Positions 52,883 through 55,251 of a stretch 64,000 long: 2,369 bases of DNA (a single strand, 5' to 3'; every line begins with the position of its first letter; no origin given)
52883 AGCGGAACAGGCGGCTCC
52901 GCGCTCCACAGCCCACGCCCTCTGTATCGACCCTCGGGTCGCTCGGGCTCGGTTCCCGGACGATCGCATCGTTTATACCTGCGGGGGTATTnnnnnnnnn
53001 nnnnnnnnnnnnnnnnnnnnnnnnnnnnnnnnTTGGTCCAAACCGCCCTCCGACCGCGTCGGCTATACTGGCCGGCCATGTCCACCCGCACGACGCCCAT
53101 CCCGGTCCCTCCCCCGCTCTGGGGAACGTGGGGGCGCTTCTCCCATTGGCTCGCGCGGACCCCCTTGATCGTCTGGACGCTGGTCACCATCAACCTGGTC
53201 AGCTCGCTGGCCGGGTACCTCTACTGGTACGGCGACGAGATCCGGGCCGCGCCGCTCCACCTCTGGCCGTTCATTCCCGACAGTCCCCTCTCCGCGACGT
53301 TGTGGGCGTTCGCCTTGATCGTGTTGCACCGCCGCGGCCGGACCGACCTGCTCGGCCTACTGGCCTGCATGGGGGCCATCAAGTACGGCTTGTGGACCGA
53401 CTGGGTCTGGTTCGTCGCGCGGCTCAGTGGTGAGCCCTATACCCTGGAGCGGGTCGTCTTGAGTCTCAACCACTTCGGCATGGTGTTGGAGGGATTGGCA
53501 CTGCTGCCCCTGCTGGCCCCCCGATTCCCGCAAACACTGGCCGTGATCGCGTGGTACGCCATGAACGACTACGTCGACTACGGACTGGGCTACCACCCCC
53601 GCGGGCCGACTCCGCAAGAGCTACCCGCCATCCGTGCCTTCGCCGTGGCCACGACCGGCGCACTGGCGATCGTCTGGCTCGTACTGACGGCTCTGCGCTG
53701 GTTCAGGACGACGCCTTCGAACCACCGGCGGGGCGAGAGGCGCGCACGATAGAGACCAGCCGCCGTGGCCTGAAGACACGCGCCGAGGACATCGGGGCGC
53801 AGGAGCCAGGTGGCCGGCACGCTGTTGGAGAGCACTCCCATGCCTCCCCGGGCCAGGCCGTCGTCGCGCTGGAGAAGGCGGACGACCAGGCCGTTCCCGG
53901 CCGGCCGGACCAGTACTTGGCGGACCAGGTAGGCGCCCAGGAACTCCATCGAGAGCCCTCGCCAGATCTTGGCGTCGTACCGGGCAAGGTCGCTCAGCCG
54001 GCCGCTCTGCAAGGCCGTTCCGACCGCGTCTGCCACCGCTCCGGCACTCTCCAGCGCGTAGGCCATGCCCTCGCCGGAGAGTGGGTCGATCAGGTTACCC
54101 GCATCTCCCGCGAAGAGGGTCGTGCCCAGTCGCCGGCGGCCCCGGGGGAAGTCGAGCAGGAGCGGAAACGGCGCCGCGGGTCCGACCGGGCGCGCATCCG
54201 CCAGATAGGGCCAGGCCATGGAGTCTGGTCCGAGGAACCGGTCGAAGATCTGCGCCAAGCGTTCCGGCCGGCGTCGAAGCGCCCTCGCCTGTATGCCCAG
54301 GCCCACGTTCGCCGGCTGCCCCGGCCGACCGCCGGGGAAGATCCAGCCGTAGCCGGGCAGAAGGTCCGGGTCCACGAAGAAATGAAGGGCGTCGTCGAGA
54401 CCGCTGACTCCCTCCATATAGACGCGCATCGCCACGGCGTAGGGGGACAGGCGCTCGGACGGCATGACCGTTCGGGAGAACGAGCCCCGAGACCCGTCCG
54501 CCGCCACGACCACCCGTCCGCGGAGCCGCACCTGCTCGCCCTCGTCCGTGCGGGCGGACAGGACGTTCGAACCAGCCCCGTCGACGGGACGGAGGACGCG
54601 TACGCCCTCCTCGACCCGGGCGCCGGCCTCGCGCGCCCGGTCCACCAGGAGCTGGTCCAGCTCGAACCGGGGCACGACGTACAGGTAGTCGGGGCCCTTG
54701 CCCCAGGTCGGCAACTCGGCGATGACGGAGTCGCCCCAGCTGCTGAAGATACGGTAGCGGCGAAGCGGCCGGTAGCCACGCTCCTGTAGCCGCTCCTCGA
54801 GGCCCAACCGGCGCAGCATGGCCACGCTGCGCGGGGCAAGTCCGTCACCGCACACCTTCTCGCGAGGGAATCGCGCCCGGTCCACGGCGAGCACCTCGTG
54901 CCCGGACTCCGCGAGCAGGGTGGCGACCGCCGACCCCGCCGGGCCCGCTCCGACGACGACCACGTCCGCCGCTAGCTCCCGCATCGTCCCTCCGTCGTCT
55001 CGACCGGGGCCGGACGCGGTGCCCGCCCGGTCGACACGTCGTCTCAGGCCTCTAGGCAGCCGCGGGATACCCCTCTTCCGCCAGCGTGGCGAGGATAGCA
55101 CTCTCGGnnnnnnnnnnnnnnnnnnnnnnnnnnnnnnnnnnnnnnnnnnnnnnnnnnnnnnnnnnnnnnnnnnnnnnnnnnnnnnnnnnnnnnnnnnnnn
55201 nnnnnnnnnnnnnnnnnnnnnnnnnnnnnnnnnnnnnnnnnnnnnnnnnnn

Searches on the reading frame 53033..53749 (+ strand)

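Call 83: search_protein_families(library=pfam, proteins=[window:53033-53749:+], max_evalue=0.0001)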
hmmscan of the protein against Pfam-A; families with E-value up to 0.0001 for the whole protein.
window:53033-53749:+ (239 aa): 1 family
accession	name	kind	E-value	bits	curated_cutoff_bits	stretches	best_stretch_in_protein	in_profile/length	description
PF07187.16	DUF1405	-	9.1e-36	123.8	25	1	61-208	5-153/160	Protein of unknown function (DUF1405)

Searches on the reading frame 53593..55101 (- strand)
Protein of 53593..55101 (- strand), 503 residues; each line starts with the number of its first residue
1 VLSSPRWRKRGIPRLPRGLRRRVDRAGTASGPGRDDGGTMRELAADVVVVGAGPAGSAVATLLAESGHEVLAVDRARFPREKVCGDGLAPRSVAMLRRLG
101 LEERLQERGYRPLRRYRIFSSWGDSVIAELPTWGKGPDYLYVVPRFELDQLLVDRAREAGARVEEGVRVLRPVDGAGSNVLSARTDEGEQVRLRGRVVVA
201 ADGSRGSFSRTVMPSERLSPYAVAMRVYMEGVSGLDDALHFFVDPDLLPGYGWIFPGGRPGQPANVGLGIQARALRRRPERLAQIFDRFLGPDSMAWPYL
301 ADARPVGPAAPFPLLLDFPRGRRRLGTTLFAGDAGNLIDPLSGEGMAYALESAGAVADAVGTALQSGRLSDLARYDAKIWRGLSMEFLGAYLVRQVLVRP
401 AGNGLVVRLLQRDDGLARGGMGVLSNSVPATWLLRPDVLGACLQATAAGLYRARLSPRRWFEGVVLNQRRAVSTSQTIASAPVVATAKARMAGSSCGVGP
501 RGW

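Call 83: search_protein_families(library=pfam, proteins=[window:53593-55101:-], max_evalue=0.0001)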
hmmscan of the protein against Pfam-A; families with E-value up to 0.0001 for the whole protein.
window:53593-55101:- (503 aa): 7 families
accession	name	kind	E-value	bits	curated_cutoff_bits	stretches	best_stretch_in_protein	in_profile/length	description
PF01494.25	FAD_binding_3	-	2.9e-24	86.4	22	1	45-211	2-166/349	FAD binding domain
PF01266.30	DAO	-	1.2e-09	38.6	27.9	0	46-79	1-34/353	FAD dependent oxidoreductase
PF22578.2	GGR_cat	-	2.7e-07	30.8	27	1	223-290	4-68/88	Geranylgeranyl reductase catalytic domain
PF04820.20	Trp_halogenase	-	3e-06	26.8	21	0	46-106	1-66/458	Tryptophan halogenase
PF00890.30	FAD_binding_2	-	1e-05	25.3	20.4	0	46-75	1-30/414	FAD binding domain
PF13450.12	NAD_binding_8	-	3.1e-05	24.6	21.9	0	49-77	1-29/68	NAD(P)-binding Rossmann-like domain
PF07992.20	Pyr_redox_2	-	4.3e-05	23.5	26.1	1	46-84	2-35/291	Pyridine nucleotide-disulphide oxidoreductase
